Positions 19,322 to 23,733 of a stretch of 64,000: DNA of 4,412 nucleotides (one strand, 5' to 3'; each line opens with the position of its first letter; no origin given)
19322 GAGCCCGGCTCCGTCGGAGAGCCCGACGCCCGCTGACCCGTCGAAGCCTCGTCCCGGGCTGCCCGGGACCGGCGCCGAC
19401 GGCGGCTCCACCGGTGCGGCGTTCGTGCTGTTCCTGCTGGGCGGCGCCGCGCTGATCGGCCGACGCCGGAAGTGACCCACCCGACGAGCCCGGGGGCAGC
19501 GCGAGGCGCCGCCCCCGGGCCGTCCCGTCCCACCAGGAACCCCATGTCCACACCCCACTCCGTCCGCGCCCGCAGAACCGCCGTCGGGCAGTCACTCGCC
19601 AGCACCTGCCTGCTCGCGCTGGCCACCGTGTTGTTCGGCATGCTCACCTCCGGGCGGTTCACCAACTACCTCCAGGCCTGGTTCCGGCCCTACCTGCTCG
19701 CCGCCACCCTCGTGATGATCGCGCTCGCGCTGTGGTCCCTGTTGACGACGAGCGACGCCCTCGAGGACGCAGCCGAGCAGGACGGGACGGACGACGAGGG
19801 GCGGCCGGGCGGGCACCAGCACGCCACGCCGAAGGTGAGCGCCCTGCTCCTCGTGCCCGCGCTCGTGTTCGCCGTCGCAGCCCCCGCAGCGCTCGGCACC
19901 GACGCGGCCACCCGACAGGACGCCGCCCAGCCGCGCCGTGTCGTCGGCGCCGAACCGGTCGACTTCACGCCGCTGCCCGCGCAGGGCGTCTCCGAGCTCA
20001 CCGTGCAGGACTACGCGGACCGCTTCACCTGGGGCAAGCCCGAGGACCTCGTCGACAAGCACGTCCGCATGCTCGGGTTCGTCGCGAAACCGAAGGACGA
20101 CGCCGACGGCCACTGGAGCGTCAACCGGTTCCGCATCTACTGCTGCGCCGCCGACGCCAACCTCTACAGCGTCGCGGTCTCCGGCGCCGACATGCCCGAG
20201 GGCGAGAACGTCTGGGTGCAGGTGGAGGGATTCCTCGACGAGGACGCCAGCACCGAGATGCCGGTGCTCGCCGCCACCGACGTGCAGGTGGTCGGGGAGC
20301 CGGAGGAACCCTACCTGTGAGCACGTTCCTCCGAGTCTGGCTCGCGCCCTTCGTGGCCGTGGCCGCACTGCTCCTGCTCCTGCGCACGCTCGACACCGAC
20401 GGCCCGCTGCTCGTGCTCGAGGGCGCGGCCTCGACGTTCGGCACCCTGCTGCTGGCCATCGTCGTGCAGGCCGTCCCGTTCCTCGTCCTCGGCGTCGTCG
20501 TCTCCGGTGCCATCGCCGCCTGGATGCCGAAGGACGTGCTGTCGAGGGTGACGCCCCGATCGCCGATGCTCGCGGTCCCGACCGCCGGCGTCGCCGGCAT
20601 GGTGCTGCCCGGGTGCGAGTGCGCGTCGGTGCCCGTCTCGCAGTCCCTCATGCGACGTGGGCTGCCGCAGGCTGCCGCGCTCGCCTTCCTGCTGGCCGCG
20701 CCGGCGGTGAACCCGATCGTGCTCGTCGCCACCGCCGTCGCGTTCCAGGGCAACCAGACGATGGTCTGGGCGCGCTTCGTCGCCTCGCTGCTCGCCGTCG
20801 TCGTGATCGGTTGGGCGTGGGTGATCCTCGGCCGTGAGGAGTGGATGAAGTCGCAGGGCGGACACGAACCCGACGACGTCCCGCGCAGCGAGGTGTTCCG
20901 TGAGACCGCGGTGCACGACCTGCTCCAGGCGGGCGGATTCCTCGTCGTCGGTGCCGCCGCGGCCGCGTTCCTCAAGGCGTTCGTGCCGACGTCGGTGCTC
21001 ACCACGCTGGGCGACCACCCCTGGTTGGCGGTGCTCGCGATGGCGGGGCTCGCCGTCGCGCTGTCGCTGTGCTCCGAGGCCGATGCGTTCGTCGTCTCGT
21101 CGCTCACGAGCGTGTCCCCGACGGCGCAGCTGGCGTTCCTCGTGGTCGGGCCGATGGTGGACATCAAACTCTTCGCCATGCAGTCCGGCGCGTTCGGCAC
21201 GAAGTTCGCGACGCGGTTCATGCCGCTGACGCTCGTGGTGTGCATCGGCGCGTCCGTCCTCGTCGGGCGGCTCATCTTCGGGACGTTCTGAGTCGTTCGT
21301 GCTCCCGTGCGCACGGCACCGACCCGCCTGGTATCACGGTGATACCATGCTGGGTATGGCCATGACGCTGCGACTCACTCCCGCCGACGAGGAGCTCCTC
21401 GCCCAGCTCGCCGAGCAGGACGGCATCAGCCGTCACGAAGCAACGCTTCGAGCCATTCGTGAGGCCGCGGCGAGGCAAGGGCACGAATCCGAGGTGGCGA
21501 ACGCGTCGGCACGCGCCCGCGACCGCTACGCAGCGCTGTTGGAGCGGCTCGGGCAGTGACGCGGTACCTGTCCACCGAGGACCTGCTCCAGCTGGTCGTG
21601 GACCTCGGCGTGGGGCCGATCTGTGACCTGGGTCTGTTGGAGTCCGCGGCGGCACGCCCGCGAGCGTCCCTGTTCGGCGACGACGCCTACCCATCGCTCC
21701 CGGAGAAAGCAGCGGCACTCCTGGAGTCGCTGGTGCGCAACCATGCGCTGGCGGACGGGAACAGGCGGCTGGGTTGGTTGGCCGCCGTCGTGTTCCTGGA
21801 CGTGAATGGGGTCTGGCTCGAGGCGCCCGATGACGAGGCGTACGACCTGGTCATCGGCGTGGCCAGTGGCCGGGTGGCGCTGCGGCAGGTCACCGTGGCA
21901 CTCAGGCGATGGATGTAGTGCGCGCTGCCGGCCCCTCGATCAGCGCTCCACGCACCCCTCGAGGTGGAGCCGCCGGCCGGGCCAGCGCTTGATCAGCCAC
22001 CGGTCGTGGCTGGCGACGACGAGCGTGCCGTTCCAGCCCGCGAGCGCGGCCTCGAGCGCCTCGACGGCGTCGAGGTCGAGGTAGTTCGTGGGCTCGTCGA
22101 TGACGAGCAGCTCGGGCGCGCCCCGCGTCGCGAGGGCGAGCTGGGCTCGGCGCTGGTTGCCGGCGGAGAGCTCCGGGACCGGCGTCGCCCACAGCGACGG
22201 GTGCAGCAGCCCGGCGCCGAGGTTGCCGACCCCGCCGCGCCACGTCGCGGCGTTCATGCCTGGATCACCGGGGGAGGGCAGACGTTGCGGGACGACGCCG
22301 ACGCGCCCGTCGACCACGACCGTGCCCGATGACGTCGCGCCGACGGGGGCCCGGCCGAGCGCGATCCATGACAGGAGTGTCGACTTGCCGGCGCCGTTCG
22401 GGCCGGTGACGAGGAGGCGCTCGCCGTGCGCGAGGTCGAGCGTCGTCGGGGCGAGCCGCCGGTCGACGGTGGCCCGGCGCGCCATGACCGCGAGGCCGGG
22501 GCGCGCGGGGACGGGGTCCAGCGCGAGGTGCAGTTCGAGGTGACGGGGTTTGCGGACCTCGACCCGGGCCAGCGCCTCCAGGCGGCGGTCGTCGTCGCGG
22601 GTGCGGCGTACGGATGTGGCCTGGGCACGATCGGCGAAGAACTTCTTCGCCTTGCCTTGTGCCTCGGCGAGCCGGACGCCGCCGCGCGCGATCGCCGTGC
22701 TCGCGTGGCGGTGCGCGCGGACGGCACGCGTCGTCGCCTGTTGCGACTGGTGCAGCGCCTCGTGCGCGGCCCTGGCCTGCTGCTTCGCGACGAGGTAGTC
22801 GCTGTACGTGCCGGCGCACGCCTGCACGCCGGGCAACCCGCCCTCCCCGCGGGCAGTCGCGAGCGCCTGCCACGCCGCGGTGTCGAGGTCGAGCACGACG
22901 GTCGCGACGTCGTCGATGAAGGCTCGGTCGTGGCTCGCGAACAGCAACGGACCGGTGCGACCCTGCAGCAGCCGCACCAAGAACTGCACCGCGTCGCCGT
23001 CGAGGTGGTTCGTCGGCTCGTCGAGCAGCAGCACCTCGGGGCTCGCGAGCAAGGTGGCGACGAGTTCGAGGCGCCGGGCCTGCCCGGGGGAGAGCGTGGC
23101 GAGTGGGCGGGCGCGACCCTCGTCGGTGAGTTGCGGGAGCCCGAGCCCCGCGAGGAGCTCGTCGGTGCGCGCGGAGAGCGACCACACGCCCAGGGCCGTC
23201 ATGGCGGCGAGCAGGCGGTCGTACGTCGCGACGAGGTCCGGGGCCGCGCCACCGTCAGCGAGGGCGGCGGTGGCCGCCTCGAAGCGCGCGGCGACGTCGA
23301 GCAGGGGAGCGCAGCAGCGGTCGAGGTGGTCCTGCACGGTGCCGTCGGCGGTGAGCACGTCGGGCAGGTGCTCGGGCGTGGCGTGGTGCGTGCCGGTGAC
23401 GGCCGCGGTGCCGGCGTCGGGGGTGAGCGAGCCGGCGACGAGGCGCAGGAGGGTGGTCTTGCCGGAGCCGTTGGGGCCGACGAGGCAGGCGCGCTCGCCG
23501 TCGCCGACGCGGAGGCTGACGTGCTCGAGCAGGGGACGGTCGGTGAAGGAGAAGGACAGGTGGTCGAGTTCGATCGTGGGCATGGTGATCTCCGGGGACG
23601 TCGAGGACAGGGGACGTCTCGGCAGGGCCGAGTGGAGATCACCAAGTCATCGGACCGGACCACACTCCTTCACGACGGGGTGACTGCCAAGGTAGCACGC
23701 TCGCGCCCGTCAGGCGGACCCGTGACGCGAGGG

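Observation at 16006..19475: PHO-box-preceded, sortase-anchored tandem double alkaline phosphatase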

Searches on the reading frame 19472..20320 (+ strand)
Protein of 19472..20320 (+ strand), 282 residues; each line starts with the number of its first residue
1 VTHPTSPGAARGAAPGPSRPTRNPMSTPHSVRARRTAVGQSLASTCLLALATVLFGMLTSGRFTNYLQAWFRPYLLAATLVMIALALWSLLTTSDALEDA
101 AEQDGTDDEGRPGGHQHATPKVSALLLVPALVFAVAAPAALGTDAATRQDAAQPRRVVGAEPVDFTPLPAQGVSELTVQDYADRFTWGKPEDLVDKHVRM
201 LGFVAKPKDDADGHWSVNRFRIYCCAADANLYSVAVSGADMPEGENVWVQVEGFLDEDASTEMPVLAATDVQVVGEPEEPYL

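Call 12: search_protein_families(library=pfam, proteins=[window:19472-20320:+], max_evalue=0.001)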
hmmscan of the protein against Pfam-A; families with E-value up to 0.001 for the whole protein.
window:19472-20320:+ (282 aa): 2 families
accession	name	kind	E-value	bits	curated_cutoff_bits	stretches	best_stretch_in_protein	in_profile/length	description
PF21537.2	DUF1980_C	-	2.2e-16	60.2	25.9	1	189-281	41-138/141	DUF1980 C-terminal domain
PF09323.15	DUF1980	-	4e-07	30.9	25.9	1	45-141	4-94/110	DUF1980 N-terminal domain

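Call 40: search_protein_families(library=ncbifam, proteins=[window:19544-20320:+], max_evalue=0.001)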
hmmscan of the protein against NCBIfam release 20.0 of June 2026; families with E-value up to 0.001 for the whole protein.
window:19544-20320:+ (258 aa): 1 family
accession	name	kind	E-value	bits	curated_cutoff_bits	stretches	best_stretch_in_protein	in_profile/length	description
TIGR03943.1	TIGR03943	equivalog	2.8e-37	128.2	88.8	1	36-257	2-221/221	TIGR03943 family putative permease subunit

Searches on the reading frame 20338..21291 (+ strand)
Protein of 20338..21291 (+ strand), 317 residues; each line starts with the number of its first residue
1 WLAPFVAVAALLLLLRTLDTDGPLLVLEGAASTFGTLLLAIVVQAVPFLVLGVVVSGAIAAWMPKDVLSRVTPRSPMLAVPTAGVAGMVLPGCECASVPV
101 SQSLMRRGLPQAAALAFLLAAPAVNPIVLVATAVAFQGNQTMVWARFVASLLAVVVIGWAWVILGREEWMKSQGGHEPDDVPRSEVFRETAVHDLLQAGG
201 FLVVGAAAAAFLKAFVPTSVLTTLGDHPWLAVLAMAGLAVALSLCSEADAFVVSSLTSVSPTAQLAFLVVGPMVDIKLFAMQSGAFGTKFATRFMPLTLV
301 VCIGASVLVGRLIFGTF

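Call 12: search_protein_families(library=pfam, proteins=[window:20338-21291:+], max_evalue=0.001)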
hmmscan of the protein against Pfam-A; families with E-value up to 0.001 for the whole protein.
window:20338-21291:+ (317 aa): 1 family
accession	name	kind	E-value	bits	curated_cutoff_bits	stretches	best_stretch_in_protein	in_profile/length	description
PF03773.19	ArsP_1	-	8.7e-55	186.4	32.3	1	34-309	5-292/294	Predicted permease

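Call 40: search_protein_families(library=ncbifam, proteins=[window:20338-21291:+], max_evalue=0.001)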
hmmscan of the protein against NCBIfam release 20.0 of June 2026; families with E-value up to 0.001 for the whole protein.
window:20338-21291:+ (317 aa): 2 families
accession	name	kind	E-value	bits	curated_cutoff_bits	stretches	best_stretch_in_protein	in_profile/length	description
NF033936.1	CuZnOut_SO0444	equivalog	7.6e-22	77.9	300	2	39-167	2-128/351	SO_0444 family Cu/Zn efflux transporter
NF040736.1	efflux_SaoE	equivalog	1.4e-11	44.3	325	1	40-289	13-274/352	efflux transporter SaoE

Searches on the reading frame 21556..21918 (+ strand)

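Call 12: search_protein_families(library=pfam, proteins=[window:21556-21918:+], max_evalue=0.001)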
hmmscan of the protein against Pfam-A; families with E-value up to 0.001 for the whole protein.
window:21556-21918:+ (120 aa): 1 family
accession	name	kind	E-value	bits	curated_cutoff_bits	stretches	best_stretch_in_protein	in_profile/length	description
PF02661.23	Fic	-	4.4e-11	43.9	24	1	23-81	24-93/93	Fic/DOC family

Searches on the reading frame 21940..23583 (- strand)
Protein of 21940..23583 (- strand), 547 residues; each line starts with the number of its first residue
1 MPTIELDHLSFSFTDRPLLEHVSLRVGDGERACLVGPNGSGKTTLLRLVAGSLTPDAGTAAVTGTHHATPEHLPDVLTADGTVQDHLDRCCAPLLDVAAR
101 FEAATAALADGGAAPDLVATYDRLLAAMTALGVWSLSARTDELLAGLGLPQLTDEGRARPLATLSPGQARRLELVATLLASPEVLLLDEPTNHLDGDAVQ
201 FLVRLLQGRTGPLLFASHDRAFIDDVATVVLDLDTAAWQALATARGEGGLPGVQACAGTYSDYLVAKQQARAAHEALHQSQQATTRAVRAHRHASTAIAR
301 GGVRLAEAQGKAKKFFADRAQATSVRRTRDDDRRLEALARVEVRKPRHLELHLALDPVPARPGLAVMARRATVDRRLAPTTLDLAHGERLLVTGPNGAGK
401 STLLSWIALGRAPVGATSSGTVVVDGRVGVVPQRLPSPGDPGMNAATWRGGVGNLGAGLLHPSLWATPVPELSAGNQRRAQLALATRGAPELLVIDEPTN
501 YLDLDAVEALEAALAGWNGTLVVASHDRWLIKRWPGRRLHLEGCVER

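Call 12: search_protein_families(library=pfam, proteins=[window:21940-23583:-], max_evalue=0.001)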
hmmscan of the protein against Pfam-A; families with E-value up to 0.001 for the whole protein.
window:21940-23583:- (547 aa): 19 families
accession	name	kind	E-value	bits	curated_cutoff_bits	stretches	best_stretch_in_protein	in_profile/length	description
PF00005.33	ABC_tran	-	1.8e-39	135.9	25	2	19-192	1-137/137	ABC transporter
PF13304.12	AAA_21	-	9.6e-23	82.1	27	1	154-222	228-302/304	AAA domain, putative AbiEii toxin, Type IV TA system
PF13401.12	AAA_22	-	3e-09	37.7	27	0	33-73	9-50/130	AAA domain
PF13555.12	AAA_29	-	8.5e-09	35.5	27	0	383-404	18-39/61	P-loop containing region of AAA domain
PF13476.12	AAA_23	-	2.9e-08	35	27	0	33-56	23-46/201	AAA domain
PF05729.18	NACHT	-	3e-06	27.6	26.7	0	390-410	3-23/167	NACHT domain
PF25199.1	nSTAND_NTPase5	-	4.6e-06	27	34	0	30-60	41-72/145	Novel STAND NTPase 5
PF02463.25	SMC_N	-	1.8e-05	24.7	40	0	32-46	27-41/220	RecF/RecN/SMC N terminal domain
PF00004.35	AAA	-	5.2e-05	24.1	21.2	0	33-53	2-22/131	ATPase family associated with various cellular activities (AAA)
PF13481.12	AAA_25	-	5.8e-05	23.2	27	0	384-431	30-78/195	AAA domain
PF13191.12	AAA_16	-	0.00011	23.2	32.6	0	25-208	18-158/167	AAA ATPase domain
PF13479.12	AAA_24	-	0.00022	21.6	27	0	31-51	4-24/195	AAA domain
PF13521.12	AAA_28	-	0.00027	21.6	27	0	32-104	2-63/164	AAA domain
PF07728.20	AAA_5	-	0.00027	21.4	22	0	33-73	3-42/139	AAA domain (dynein-related subfamily)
PF02492.25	cobW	-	0.00048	20.2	20.7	0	34-62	5-33/180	CobW/HypB/UreG, nucleotide-binding domain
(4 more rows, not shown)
